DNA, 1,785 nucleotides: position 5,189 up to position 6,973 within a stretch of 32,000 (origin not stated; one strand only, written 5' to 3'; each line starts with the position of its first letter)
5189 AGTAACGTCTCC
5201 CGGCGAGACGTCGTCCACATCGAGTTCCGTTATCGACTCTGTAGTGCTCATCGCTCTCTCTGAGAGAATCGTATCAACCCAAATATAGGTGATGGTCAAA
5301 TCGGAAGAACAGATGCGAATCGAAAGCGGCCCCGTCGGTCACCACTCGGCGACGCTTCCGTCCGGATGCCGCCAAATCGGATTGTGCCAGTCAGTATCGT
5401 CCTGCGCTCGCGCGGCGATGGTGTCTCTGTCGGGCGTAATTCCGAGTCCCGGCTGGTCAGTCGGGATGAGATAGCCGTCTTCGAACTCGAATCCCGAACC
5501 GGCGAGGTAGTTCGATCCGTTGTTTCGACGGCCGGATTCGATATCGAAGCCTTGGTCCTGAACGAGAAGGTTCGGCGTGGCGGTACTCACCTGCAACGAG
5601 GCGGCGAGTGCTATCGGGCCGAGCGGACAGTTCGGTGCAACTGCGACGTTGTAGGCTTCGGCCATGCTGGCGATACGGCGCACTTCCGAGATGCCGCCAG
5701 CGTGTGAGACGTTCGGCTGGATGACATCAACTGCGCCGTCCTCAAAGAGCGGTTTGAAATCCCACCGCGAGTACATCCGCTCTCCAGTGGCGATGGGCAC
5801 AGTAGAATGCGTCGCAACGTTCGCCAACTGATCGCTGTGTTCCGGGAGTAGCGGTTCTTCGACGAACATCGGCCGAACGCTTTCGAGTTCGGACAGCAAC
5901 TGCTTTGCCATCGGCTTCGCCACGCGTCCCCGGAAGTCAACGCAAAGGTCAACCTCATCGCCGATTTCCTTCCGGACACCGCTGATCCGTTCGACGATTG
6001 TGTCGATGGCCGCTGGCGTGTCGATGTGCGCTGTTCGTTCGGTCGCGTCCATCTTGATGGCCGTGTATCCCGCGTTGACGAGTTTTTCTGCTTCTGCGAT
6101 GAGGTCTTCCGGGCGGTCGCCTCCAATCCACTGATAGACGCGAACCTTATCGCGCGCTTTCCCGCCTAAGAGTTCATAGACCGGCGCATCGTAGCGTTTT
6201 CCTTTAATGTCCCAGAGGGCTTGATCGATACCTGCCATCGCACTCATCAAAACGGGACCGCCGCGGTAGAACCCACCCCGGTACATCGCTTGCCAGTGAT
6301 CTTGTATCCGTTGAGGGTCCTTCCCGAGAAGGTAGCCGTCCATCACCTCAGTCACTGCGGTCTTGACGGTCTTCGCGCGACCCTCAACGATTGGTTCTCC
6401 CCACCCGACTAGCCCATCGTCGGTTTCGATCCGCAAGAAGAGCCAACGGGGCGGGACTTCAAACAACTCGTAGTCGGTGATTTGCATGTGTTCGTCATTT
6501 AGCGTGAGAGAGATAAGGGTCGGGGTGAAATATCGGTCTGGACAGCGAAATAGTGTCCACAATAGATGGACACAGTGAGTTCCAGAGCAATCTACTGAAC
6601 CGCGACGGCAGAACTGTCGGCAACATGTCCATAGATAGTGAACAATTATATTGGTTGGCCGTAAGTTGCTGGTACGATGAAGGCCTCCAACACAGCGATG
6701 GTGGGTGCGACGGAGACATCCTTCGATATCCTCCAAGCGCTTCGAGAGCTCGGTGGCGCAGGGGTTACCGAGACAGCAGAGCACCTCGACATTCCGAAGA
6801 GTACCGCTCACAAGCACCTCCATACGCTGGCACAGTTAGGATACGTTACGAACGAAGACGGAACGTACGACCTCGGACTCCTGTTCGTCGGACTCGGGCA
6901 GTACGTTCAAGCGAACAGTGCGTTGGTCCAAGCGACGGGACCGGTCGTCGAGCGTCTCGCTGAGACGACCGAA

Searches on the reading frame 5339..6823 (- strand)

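Call 34: search_protein_families(library=pfam, proteins=[window:5339-6823:-], max_evalue=0.001)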
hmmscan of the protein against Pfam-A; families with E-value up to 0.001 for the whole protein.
window:5339-6823:- (494 aa): 2 families
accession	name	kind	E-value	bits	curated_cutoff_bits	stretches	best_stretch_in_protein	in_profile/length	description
PF13378.12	MR_MLE_C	-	5.2e-67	226.2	29.4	1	241-467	2-218/219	Enolase C-terminal domain-like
PF02746.21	MR_MLE_N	-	1.4e-26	93.4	22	1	128-220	29-117/117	Mandelate racemase / muconate lactonizing enzyme, N-terminal domain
